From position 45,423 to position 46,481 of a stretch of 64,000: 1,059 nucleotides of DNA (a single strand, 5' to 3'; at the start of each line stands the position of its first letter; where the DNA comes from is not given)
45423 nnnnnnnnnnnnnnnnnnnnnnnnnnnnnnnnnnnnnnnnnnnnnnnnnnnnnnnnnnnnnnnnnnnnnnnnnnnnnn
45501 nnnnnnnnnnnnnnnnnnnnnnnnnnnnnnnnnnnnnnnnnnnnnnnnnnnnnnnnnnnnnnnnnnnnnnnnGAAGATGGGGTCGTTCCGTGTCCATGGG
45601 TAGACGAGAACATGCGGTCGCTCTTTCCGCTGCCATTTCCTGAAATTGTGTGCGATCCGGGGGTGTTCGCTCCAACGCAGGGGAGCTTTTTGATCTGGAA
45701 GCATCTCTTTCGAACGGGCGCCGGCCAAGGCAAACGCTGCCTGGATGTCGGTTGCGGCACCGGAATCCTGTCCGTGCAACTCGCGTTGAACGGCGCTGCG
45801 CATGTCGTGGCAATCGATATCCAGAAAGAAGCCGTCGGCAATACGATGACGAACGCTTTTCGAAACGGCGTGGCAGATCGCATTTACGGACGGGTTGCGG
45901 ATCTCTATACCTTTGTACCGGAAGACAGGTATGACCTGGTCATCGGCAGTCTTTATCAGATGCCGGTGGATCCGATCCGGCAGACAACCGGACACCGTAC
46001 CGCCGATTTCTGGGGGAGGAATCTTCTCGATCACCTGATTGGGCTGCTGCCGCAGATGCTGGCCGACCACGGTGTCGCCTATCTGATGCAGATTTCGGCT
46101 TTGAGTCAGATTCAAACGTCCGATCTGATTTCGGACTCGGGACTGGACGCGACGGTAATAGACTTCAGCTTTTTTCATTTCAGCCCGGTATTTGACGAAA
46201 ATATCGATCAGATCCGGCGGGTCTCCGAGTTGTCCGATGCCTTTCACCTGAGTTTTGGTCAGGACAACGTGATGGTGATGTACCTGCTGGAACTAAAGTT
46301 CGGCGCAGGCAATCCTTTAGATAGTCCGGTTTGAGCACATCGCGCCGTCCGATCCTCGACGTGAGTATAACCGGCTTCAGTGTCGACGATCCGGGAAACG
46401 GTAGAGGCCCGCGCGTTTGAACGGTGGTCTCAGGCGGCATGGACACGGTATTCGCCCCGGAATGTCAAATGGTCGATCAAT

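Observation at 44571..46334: Unusual fusion of a homocysteine S-methyltransferase domain to a class I SAM-dependent methyltransferase domain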

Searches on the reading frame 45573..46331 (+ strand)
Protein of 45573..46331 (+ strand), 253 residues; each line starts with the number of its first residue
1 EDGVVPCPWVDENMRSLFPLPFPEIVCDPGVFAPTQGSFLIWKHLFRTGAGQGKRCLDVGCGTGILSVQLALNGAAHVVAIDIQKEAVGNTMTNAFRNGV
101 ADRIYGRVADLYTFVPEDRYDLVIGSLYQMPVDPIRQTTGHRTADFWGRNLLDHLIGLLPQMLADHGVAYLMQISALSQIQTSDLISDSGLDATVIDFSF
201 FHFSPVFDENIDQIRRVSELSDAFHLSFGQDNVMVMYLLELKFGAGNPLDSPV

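Call 42: search_protein_representatives(protein=window:45573-46331:+)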
Query: 253 residues. Proteins with E-value up to 0.001 (for the whole library): 4944; up to 1e-10: 224; up to 1e-30: 59. The best 150 are listed.
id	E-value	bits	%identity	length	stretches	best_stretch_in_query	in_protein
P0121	1.7e-90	319.7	58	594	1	9-244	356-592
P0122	3.1e-89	315.5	61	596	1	11-248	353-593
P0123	5.2e-88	311.5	58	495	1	11-241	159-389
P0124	1.1e-87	310.5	55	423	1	8-242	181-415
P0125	7.4e-78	278.2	63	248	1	27-220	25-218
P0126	3.4e-76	272.8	61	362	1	6-201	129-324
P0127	2.0e-75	270.2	50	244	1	11-246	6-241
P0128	4.1e-70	252.9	61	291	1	4-178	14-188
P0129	1.5e-69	251.0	56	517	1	6-202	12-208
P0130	3.9e-64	233.3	46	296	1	8-243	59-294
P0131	7.7e-63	229.0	57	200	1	45-241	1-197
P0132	1.2e-60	221.9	51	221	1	31-242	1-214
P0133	2.0e-58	214.6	55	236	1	8-175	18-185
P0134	4.3e-57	210.2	46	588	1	7-242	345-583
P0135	9.5e-56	205.8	64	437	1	47-183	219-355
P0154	2.7e-38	148.6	41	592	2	120-241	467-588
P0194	1.0e-26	110.7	37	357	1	8-243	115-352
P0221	4.3e-20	89.0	34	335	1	7-241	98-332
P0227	1.4e-18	84.0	34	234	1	23-220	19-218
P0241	2.2e-16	76.8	27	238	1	25-226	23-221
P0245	5.7e-16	75.4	32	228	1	26-216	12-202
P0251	1.5e-15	74.0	38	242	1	29-208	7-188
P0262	3.2e-14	69.7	32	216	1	28-207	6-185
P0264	5.1e-14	69.0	30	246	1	25-219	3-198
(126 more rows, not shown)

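Call 44: search_protein_families(library=ncbifam, proteins=[P0127, P0130, P0194, P0221, P0227, P0241, P0245, P0251, P0262, P0264], max_evalue=0.00001)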
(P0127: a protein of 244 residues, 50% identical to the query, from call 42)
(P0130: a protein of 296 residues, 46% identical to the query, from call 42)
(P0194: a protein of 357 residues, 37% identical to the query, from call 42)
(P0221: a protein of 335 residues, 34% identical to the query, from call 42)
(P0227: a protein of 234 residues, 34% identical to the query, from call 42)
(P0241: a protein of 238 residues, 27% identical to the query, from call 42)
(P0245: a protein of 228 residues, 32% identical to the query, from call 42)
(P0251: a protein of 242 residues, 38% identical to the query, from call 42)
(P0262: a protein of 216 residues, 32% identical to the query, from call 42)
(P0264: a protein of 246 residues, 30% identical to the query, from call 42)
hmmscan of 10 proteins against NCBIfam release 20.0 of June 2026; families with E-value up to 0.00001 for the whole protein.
P0127 (244 aa): 13 families
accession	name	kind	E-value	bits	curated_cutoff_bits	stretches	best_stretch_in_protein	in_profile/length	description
NF011529.0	PRK14968.1-3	equivalog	6.4e-15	55.1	162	1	25-199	15-187/198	putative methyltransferase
TIGR00406.1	prmA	equivalog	1e-10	41.6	183.15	1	47-127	159-238/288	50S ribosomal protein L11 methyltransferase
NF001785.0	PRK00517.2-2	equivalog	1.2e-10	41.1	188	1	48-122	146-219/282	50S ribosomal protein L11 methyltransferase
TIGR00537.1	hemK_rel_arch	hypoth_equivalog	2.2e-10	40.5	87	1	49-200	21-172/179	HemK2/MTQ2 family protein methyltransferase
NF011527.0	PRK14968.1-1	equivalog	1.2e-09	38.1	242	1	45-200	32-183/192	putative methyltransferase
NF043040.1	corrin_prot_MT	hypoth_equivalog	9.8e-09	34.9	180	1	47-123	41-119/216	corrinoid protein-associated methyltransferase CpaM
NF001790.0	PRK00517.3-3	equivalog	1.2e-08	34.7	269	1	47-124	122-201/262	50S ribosomal protein L11 methyltransferase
TIGR02021.1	BchM-ChlM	equivalog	7.2e-08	32.1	158.9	1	49-120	56-124/218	magnesium protoporphyrin IX methyltransferase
TIGR03534.1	RF_mod_PrmC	equivalog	1.9e-06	27.5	199.1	1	49-120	90-162/253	peptide chain release factor N(5)-glutamine methyltransferase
NF011530.0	PRK14968.1-4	equivalog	2e-06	27.3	243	1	47-198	39-187/202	putative methyltransferase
TIGR00536.1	hemK_fam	subfamily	2.5e-06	26.8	115.5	1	49-120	116-188/286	HemK family protein methyltransferase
NF001786.0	PRK00517.2-4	equivalog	4e-06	26.1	327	1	47-121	143-213/277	50S ribosomal protein L11 methyltransferase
TIGR03533.1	L3_gln_methyl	equivalog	6.7e-06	25.6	229.7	1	49-120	123-195/284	50S ribosomal protein L3 N(5)-glutamine methyltransferase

P0130 (296 aa): 14 families
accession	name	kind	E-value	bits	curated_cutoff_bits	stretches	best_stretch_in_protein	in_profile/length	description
NF011529.0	PRK14968.1-3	equivalog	4.1e-17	62.3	162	1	103-246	34-178/198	putative methyltransferase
TIGR00537.1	hemK_rel_arch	hypoth_equivalog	8.3e-13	48.4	87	1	105-247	21-163/179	HemK2/MTQ2 family protein methyltransferase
NF001785.0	PRK00517.2-2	equivalog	5.4e-12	45.5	188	1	104-178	146-219/282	50S ribosomal protein L11 methyltransferase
TIGR00406.1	prmA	equivalog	4.3e-10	39.5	183.15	1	104-178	160-233/288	50S ribosomal protein L11 methyltransferase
NF011527.0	PRK14968.1-1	equivalog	4.2e-09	36.4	242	1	101-248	32-175/192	putative methyltransferase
NF047853.1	tRm6a37MtseTrmN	equivalog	4.6e-09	36.4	350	1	102-182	42-126/244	tRNA(1)(Val) (adenine(37)-N(6))-methyltransferase TrmN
TIGR03534.1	RF_mod_PrmC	equivalog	4.8e-09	36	199.1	1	104-189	89-176/253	peptide chain release factor N(5)-glutamine methyltransferase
TIGR02021.1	BchM-ChlM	equivalog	1.8e-08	34.1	158.9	1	105-176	56-124/218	magnesium protoporphyrin IX methyltransferase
NF006396.0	PRK08645.1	equivalog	9.1e-08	30.6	453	1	2-47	255-300/611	bifunctional homocysteine S-methyltransferase/methylenetetrahydrofolate reductase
NF043040.1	corrin_prot_MT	hypoth_equivalog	9.6e-08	31.7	180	1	102-178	40-118/216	corrinoid protein-associated methyltransferase CpaM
TIGR00536.1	hemK_fam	subfamily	1.1e-07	31.3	115.5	1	104-182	115-194/286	HemK family protein methyltransferase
NF001790.0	PRK00517.3-3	equivalog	1.8e-07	30.8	269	1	104-178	123-199/262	50S ribosomal protein L11 methyltransferase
TIGR03533.1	L3_gln_methyl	equivalog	2.6e-07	30.3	229.7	1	104-182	122-201/284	50S ribosomal protein L3 N(5)-glutamine methyltransferase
NF001786.0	PRK00517.2-4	equivalog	4.8e-07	29.2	327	1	103-178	143-214/277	50S ribosomal protein L11 methyltransferase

P0194 (357 aa): 5 families
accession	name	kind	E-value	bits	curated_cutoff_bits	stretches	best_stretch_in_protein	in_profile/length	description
NF007020.0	PRK09485.1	equivalog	8.3e-15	54.6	215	1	1-78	220-299/306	homocysteine S-methyltransferase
NF006396.0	PRK08645.1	equivalog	5.2e-11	41.3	453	1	2-83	203-285/611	bifunctional homocysteine S-methyltransferase/methylenetetrahydrofolate reductase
TIGR02082.1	metH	equivalog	1e-06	26.7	1010.85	1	2-79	233-309/1182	methionine synthase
NF007024.0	PRK09490.1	equivalog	2.1e-06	25.8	1497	1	5-89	254-336/1234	methionine synthase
NF005718.0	PRK07534.1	equivalog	6.7e-06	25.6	338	1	48-78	263-290/337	betaine--homocysteine S-methyltransferase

P0221 (335 aa): 0 families

P0227 (234 aa): 26 families (the best 25 are shown)
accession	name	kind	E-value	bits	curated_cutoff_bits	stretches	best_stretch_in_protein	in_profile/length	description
NF011529.0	PRK14968.1-3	equivalog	5.2e-34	117.4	162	1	25-204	14-189/198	putative methyltransferase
TIGR00537.1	hemK_rel_arch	hypoth_equivalog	1.5e-30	106.2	87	1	27-204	1-173/179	HemK2/MTQ2 family protein methyltransferase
NF011530.0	PRK14968.1-4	equivalog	3.8e-24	85.2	243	1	27-201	19-187/202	putative methyltransferase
TIGR03534.1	RF_mod_PrmC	equivalog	1e-22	80.8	199.1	1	25-169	64-217/253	peptide chain release factor N(5)-glutamine methyltransferase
NF011527.0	PRK14968.1-1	equivalog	3.6e-22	79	242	1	27-202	14-182/192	putative methyltransferase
TIGR00536.1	hemK_fam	subfamily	2.4e-17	63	115.5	1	44-169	112-242/286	HemK family protein methyltransferase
TIGR03533.1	L3_gln_methyl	equivalog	1.2e-15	57.6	229.7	1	50-169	123-249/284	50S ribosomal protein L3 N(5)-glutamine methyltransferase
NF001785.0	PRK00517.2-2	equivalog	7.5e-13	48.3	188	1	47-120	144-218/282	50S ribosomal protein L11 methyltransferase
NF011528.0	PRK14968.1-2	equivalog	3.7e-12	46.2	171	1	27-152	20-143/205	putative methyltransferase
TIGR03704.1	PrmC_rel_meth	equivalog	6.1e-12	45.5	248.8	1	24-193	60-237/251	putative protein N(5)-glutamine methyltransferase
NF001790.0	PRK00517.3-3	equivalog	3.9e-11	42.8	269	1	47-120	121-198/262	50S ribosomal protein L11 methyltransferase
NF043040.1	corrin_prot_MT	hypoth_equivalog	1.8e-09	37.3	180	1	45-119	38-116/216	corrinoid protein-associated methyltransferase CpaM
TIGR00406.1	prmA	equivalog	2.4e-09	37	183.15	1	49-120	160-232/288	50S ribosomal protein L11 methyltransferase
NF033380.1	Rlm_2499C5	equivalog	4.7e-08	32.2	650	1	47-175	219-337/391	23S rRNA (cytosine(2499)-C(5))-methyltransferase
NF007023.0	PRK09489.1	equivalog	6.4e-08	32.1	295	1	24-123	172-271/342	16S rRNA (guanine(1207)-N(2))-methyltransferase RsmC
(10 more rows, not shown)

P0241 (238 aa): 32 families (the best 25 are shown)
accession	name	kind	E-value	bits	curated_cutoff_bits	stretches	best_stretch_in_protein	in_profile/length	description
NF011529.0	PRK14968.1-3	equivalog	4.2e-40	137.3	162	1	19-202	6-190/198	putative methyltransferase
TIGR00537.1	hemK_rel_arch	hypoth_equivalog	3.9e-26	91.8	87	1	30-200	2-172/179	HemK2/MTQ2 family protein methyltransferase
TIGR03534.1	RF_mod_PrmC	equivalog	4.7e-25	88.5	199.1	1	20-187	57-237/253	peptide chain release factor N(5)-glutamine methyltransferase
NF011530.0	PRK14968.1-4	equivalog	1.6e-20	73.3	243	1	19-201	9-190/202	putative methyltransferase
TIGR03533.1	L3_gln_methyl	equivalog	2.2e-20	73.1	229.7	1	40-164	114-247/284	50S ribosomal protein L3 N(5)-glutamine methyltransferase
TIGR00536.1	hemK_fam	subfamily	1.2e-19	70.4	115.5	1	44-182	110-257/286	HemK family protein methyltransferase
NF011527.0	PRK14968.1-1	equivalog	4.2e-17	62.5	242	1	26-192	11-175/192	putative methyltransferase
TIGR00406.1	prmA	equivalog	1.6e-16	60.6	183.15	1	46-121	158-232/288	50S ribosomal protein L11 methyltransferase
NF011528.0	PRK14968.1-2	equivalog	1e-14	54.5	171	1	13-186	6-175/205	putative methyltransferase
NF001785.0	PRK00517.2-2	equivalog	3.8e-14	52.5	188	1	47-121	145-218/282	50S ribosomal protein L11 methyltransferase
NF001784.0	PRK00517.2-1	equivalog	1.2e-13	51.2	244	1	40-122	144-229/290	50S ribosomal protein L11 methyltransferase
NF002421.0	PRK01544.1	equivalog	2.2e-13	49.8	567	1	44-127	135-219/524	bifunctional peptide chain release factor N(5)-glutamine methyltransferase PrmC/tRNA (guanosine(46)-N7)-methyltransferase TrmB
NF001790.0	PRK00517.3-3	equivalog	1.1e-12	47.9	269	1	50-121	125-198/262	50S ribosomal protein L11 methyltransferase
NF007023.0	PRK09489.1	equivalog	1.1e-12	47.8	295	1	39-173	188-308/342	16S rRNA (guanine(1207)-N(2))-methyltransferase RsmC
NF001786.0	PRK00517.2-4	equivalog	7e-12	45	327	1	47-121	143-213/277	50S ribosomal protein L11 methyltransferase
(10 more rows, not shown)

P0245 (228 aa): 27 families (the best 25 are shown)
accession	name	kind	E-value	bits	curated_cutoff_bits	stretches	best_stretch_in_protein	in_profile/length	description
NF011529.0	PRK14968.1-3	equivalog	8.9e-41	139.5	162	1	13-187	12-184/198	putative methyltransferase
TIGR00537.1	hemK_rel_arch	hypoth_equivalog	1.6e-34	119.1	87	1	17-188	1-169/179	HemK2/MTQ2 family protein methyltransferase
NF011530.0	PRK14968.1-4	equivalog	9e-26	90.5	243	1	4-184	4-182/202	putative methyltransferase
NF011527.0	PRK14968.1-1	equivalog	7.2e-24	84.6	242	1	13-194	10-186/192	putative methyltransferase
TIGR03534.1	RF_mod_PrmC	equivalog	6e-21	75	199.1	1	9-176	58-235/253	peptide chain release factor N(5)-glutamine methyltransferase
TIGR00536.1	hemK_fam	subfamily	4.6e-17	62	115.5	1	6-155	80-240/286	HemK family protein methyltransferase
TIGR03533.1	L3_gln_methyl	equivalog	2.7e-16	59.7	229.7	1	11-153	92-245/284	50S ribosomal protein L3 N(5)-glutamine methyltransferase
NF011528.0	PRK14968.1-2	equivalog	2.7e-13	49.9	171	1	2-178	5-176/205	putative methyltransferase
NF002421.0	PRK01544.1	equivalog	2.4e-12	46.3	567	1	38-117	141-222/524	bifunctional peptide chain release factor N(5)-glutamine methyltransferase PrmC/tRNA (guanosine(46)-N7)-methyltransferase TrmB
NF043040.1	corrin_prot_MT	hypoth_equivalog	8.5e-12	45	180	1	32-109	38-118/216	corrinoid protein-associated methyltransferase CpaM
NF001785.0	PRK00517.2-2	equivalog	1.3e-10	40.9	188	1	34-107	144-217/282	50S ribosomal protein L11 methyltransferase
TIGR00406.1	prmA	equivalog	5.9e-10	39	183.15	1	31-109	155-233/288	50S ribosomal protein L11 methyltransferase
NF047730.1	tRNAMtaseTrm5b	equivalog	1.2e-09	37.7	600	1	33-130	179-273/330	tRNA (guanine(37)-N1)-methyltransferase Trm5b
TIGR03704.1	PrmC_rel_meth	equivalog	3.3e-09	36.5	248.8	1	7-184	53-240/251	putative protein N(5)-glutamine methyltransferase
TIGR02021.1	BchM-ChlM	equivalog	1.9e-08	34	158.9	1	35-107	54-124/218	magnesium protoporphyrin IX methyltransferase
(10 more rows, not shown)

P0251 (242 aa): 26 families (the best 25 are shown)
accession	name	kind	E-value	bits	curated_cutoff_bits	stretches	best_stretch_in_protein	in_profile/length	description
NF011529.0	PRK14968.1-3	equivalog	1e-33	116.5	162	1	8-184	15-187/198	putative methyltransferase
TIGR00537.1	hemK_rel_arch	hypoth_equivalog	1.7e-32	112.6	87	1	10-185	2-172/179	HemK2/MTQ2 family protein methyltransferase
TIGR03534.1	RF_mod_PrmC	equivalog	4.9e-29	101.5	199.1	1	8-156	65-222/253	peptide chain release factor N(5)-glutamine methyltransferase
NF011527.0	PRK14968.1-1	equivalog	1.3e-28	100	242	1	9-183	14-181/192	putative methyltransferase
NF011530.0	PRK14968.1-4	equivalog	4.3e-27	94.8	243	1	9-183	19-187/202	putative methyltransferase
TIGR00536.1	hemK_fam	subfamily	1.4e-24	86.7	115.5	1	14-154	96-245/286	HemK family protein methyltransferase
TIGR03533.1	L3_gln_methyl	equivalog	3.2e-23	82.5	229.7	1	20-152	110-250/284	50S ribosomal protein L3 N(5)-glutamine methyltransferase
TIGR03704.1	PrmC_rel_meth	equivalog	8.7e-20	71.2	248.8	1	7-176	61-238/251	putative protein N(5)-glutamine methyltransferase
NF001790.0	PRK00517.3-3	equivalog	9.8e-12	44.8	269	1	28-102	120-198/262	50S ribosomal protein L11 methyltransferase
NF001785.0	PRK00517.2-2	equivalog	2.9e-11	43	188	1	16-102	132-218/282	50S ribosomal protein L11 methyltransferase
NF011528.0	PRK14968.1-2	equivalog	6.5e-11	42.1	171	1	9-135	20-144/205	putative methyltransferase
NF046099.1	RSP_2647_MTase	equivalog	5e-10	38.8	600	1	27-152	214-334/391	RSP_2647 family RNA methyltransferase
NF047853.1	tRm6a37MtseTrmN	equivalog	2.6e-09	37.2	350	1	29-110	42-129/244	tRNA(1)(Val) (adenine(37)-N(6))-methyltransferase TrmN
NF041820.1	daptide_MTase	equivalog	3.5e-09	36.5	175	1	19-100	26-109/243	daptide-type RiPP biosynthesis methyltransferase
NF043040.1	corrin_prot_MT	hypoth_equivalog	5e-09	35.9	180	1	23-85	34-97/216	corrinoid protein-associated methyltransferase CpaM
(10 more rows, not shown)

P0262 (216 aa): 17 families
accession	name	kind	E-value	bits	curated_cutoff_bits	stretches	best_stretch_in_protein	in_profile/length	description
NF011529.0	PRK14968.1-3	equivalog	7e-26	90.9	162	1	6-182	13-187/198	putative methyltransferase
TIGR00537.1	hemK_rel_arch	hypoth_equivalog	1e-22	80.7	87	1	9-183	1-172/179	HemK2/MTQ2 family protein methyltransferase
NF011527.0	PRK14968.1-1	equivalog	5e-20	72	242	1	8-176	13-176/192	putative methyltransferase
NF011530.0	PRK14968.1-4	equivalog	7.5e-20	71.1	243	1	8-182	18-188/202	putative methyltransferase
TIGR03534.1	RF_mod_PrmC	equivalog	7.7e-20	71.4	199.1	1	7-146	64-214/253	peptide chain release factor N(5)-glutamine methyltransferase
TIGR03533.1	L3_gln_methyl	equivalog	1.1e-11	44.7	229.7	1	31-113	123-208/284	50S ribosomal protein L3 N(5)-glutamine methyltransferase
NF011528.0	PRK14968.1-2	equivalog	2e-11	43.8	171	1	9-130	20-141/205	putative methyltransferase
TIGR00536.1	hemK_fam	subfamily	1.2e-10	40.9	115.5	1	9-108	91-196/286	HemK family protein methyltransferase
NF001785.0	PRK00517.2-2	equivalog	9.9e-10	38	188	1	16-101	132-218/282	50S ribosomal protein L11 methyltransferase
NF001790.0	PRK00517.3-3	equivalog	1.9e-09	37.3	269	1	16-101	109-198/262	50S ribosomal protein L11 methyltransferase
NF047853.1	tRm6a37MtseTrmN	equivalog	6.7e-09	35.8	350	1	18-118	32-140/244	tRNA(1)(Val) (adenine(37)-N(6))-methyltransferase TrmN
TIGR03704.1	PrmC_rel_meth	equivalog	9.5e-09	35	248.8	1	6-176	60-240/251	putative protein N(5)-glutamine methyltransferase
NF041820.1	daptide_MTase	equivalog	1.2e-07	31.4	175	1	15-99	25-109/243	daptide-type RiPP biosynthesis methyltransferase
NF043040.1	corrin_prot_MT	hypoth_equivalog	2.5e-07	30.4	180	1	26-98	38-114/216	corrinoid protein-associated methyltransferase CpaM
TIGR00406.1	prmA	equivalog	3.4e-07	30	183.15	1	16-71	146-201/288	50S ribosomal protein L11 methyltransferase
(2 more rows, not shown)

P0264 (246 aa): 25 families
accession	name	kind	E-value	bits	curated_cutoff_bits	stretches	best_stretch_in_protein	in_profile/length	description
NF011529.0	PRK14968.1-3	equivalog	4.2e-38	130.8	162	1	2-179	9-183/198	putative methyltransferase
TIGR00537.1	hemK_rel_arch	hypoth_equivalog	2.1e-31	109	87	1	9-182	1-170/179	HemK2/MTQ2 family protein methyltransferase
TIGR03534.1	RF_mod_PrmC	equivalog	1.7e-28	99.8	199.1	1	2-150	59-217/253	peptide chain release factor N(5)-glutamine methyltransferase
TIGR00536.1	hemK_fam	subfamily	4.2e-25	88.4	115.5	1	5-150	87-242/286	HemK family protein methyltransferase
TIGR03704.1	PrmC_rel_meth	equivalog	4.4e-25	88.6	248.8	1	2-177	56-240/251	putative protein N(5)-glutamine methyltransferase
NF011530.0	PRK14968.1-4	equivalog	4.6e-24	84.9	243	1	9-179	19-184/202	putative methyltransferase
NF011527.0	PRK14968.1-1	equivalog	8.2e-24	84.4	242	1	8-182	13-181/192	putative methyltransferase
TIGR03533.1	L3_gln_methyl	equivalog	3.1e-23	82.5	229.7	1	32-150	123-249/284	50S ribosomal protein L3 N(5)-glutamine methyltransferase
NF007023.0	PRK09489.1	equivalog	2.8e-12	46.5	295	1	2-152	168-303/342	16S rRNA (guanine(1207)-N(2))-methyltransferase RsmC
NF001790.0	PRK00517.3-3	equivalog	2e-11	43.8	269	1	20-102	112-198/262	50S ribosomal protein L11 methyltransferase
NF033380.1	Rlm_2499C5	equivalog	2.1e-10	39.9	650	1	30-168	220-353/391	23S rRNA (cytosine(2499)-C(5))-methyltransferase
NF011528.0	PRK14968.1-2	equivalog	5.3e-10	39.1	171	1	8-133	19-143/205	putative methyltransferase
NF001785.0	PRK00517.2-2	equivalog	8.6e-10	38.2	188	1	16-102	132-218/282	50S ribosomal protein L11 methyltransferase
TIGR00406.1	prmA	equivalog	1.7e-09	37.5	183.15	1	29-102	158-232/288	50S ribosomal protein L11 methyltransferase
NF043040.1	corrin_prot_MT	hypoth_equivalog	1.6e-08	34.3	180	1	20-100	32-115/216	corrinoid protein-associated methyltransferase CpaM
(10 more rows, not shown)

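Call 55: find_encoding_contigs(protein=P0127, flank=6000, max_places=3)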
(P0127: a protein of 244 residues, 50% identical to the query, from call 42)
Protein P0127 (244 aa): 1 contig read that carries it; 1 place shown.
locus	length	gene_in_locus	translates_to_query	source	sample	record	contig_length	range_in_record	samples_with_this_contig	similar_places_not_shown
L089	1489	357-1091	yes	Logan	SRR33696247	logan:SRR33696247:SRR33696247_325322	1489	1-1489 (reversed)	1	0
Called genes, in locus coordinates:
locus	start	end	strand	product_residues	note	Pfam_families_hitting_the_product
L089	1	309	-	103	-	?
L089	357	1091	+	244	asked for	PF05175:MTS, PF06325:PrmA, PF13489:Methyltransf_23 (weak), PF13847:Methyltransf_31 (weak), PF08241:Methyltransf_11 (faint), PF13649:Methyltransf_25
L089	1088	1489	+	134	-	?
